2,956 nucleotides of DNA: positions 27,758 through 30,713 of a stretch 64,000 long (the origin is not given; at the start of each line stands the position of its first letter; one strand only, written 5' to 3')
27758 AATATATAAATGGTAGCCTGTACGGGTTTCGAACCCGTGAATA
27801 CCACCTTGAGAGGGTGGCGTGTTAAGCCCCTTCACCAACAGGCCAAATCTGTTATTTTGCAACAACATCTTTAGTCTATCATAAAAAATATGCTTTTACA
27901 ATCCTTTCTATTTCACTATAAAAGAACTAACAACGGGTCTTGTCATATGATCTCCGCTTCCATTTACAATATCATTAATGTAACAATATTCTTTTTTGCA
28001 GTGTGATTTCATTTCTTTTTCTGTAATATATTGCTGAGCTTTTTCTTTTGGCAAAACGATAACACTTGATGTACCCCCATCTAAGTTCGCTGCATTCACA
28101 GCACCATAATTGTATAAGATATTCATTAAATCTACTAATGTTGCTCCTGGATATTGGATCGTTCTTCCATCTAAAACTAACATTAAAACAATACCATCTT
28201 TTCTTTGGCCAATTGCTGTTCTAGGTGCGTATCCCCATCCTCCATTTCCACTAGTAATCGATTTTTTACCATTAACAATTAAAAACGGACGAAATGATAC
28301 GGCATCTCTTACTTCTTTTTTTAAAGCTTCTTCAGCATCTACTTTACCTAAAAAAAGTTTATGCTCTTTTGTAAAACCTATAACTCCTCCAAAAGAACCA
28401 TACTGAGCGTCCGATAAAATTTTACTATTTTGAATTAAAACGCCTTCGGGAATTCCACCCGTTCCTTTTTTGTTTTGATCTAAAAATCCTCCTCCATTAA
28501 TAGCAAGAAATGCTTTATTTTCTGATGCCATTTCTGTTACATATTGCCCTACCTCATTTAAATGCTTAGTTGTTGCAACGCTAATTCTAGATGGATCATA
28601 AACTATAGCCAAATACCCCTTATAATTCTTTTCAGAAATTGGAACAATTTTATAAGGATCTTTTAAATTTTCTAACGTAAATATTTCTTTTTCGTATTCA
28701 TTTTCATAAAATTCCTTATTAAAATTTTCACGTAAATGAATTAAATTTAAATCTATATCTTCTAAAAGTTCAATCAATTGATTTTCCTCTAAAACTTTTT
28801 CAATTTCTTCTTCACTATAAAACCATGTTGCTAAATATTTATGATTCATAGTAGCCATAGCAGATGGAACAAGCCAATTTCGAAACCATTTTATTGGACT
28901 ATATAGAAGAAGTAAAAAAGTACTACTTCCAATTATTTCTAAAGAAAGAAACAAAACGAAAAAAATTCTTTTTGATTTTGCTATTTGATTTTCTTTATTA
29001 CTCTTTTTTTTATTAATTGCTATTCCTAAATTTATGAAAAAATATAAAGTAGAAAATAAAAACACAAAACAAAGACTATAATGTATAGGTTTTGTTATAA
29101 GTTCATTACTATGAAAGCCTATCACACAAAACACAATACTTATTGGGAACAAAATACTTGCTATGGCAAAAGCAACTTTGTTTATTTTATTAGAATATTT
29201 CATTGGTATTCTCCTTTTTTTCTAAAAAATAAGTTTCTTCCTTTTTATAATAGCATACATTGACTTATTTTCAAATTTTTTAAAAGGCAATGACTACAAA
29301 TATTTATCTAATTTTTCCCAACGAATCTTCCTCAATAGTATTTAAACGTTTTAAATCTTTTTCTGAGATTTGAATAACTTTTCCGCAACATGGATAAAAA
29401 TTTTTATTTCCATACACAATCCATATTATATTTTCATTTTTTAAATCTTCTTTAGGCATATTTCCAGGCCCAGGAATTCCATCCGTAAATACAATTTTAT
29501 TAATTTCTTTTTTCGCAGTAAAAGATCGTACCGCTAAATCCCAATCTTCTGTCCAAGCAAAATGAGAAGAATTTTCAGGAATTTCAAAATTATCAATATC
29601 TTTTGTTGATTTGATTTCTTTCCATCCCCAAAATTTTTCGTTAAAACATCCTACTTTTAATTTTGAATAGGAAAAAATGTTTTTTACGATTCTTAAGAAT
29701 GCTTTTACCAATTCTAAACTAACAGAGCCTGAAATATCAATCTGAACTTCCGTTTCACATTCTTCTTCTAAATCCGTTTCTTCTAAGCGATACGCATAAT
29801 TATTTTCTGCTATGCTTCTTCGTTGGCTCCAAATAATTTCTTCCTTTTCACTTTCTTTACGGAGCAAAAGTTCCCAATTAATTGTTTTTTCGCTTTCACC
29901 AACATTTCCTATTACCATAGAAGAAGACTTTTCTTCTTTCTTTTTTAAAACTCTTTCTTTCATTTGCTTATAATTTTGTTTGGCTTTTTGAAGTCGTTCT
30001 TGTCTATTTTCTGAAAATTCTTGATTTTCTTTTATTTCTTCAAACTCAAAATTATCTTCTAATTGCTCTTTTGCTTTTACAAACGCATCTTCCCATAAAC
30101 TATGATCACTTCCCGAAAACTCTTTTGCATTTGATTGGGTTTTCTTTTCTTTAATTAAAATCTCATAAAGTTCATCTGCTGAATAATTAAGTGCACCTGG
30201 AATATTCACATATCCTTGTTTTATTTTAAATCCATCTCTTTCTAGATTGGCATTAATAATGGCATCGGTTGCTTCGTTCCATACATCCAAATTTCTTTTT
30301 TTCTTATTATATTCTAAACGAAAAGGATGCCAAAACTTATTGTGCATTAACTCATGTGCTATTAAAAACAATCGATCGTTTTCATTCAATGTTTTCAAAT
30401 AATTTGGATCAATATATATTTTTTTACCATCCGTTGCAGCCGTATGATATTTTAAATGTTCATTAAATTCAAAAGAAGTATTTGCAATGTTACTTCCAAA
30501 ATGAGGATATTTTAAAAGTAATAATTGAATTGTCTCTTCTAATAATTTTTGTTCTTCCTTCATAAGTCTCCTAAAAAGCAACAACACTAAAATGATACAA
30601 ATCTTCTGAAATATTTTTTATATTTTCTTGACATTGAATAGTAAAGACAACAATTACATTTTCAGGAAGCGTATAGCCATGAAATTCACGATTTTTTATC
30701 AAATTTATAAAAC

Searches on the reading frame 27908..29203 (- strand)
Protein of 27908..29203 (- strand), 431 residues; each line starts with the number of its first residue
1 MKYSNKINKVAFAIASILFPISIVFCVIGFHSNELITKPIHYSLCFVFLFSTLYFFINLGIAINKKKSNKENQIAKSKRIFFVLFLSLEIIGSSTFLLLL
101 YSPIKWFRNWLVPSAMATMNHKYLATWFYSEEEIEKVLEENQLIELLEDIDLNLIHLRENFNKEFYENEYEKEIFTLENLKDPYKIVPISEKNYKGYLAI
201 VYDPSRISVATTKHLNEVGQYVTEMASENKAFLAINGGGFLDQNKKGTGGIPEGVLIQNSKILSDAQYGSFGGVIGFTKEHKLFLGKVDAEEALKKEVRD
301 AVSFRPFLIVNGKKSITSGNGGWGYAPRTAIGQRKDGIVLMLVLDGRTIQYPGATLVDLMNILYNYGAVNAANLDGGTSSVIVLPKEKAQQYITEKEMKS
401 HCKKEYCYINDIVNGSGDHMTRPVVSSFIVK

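Call 75: search_protein_families(library=pfam, proteins=[window:27908-29203:-], max_evalue=0.001)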
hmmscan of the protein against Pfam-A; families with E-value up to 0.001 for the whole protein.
window:27908-29203:- (431 aa): 1 family
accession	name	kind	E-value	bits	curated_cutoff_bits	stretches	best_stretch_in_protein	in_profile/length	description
PF09992.14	NAGPA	-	3.7e-36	125.3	25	1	230-399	2-147/169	Phosphodiester glycosidase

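Call 76: search_protein_families(library=padloc, proteins=[window:27908-29203:-], max_evalue=0.001)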
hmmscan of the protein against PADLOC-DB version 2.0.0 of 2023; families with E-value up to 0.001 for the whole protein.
window:27908-29203:- (431 aa): 0 families

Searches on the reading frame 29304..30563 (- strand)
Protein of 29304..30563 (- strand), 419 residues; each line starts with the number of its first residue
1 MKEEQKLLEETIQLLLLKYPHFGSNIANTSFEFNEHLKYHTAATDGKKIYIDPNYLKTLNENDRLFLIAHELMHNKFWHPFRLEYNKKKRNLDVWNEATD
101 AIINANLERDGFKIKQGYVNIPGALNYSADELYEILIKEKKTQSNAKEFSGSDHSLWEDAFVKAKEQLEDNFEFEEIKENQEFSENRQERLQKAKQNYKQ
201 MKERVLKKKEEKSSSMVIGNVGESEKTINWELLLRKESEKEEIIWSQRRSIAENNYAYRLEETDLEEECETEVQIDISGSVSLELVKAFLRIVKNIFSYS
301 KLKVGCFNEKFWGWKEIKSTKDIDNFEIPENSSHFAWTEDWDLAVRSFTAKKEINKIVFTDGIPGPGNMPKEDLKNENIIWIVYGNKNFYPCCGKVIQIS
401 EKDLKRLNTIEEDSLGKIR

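Call 75: search_protein_families(library=pfam, proteins=[window:29304-30563:-], max_evalue=0.001)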
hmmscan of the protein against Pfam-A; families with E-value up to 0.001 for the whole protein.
window:29304-30563:- (419 aa): 1 family
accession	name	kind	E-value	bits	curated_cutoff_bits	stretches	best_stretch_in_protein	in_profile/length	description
PF13203.12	DUF2201_N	-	4.4e-20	72.9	23.2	1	9-236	7-234/271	Putative metallopeptidase domain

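Call 76: search_protein_families(library=padloc, proteins=[window:29304-30563:-], max_evalue=0.001)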
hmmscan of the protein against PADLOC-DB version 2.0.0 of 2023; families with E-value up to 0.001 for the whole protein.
window:29304-30563:- (419 aa): 0 families
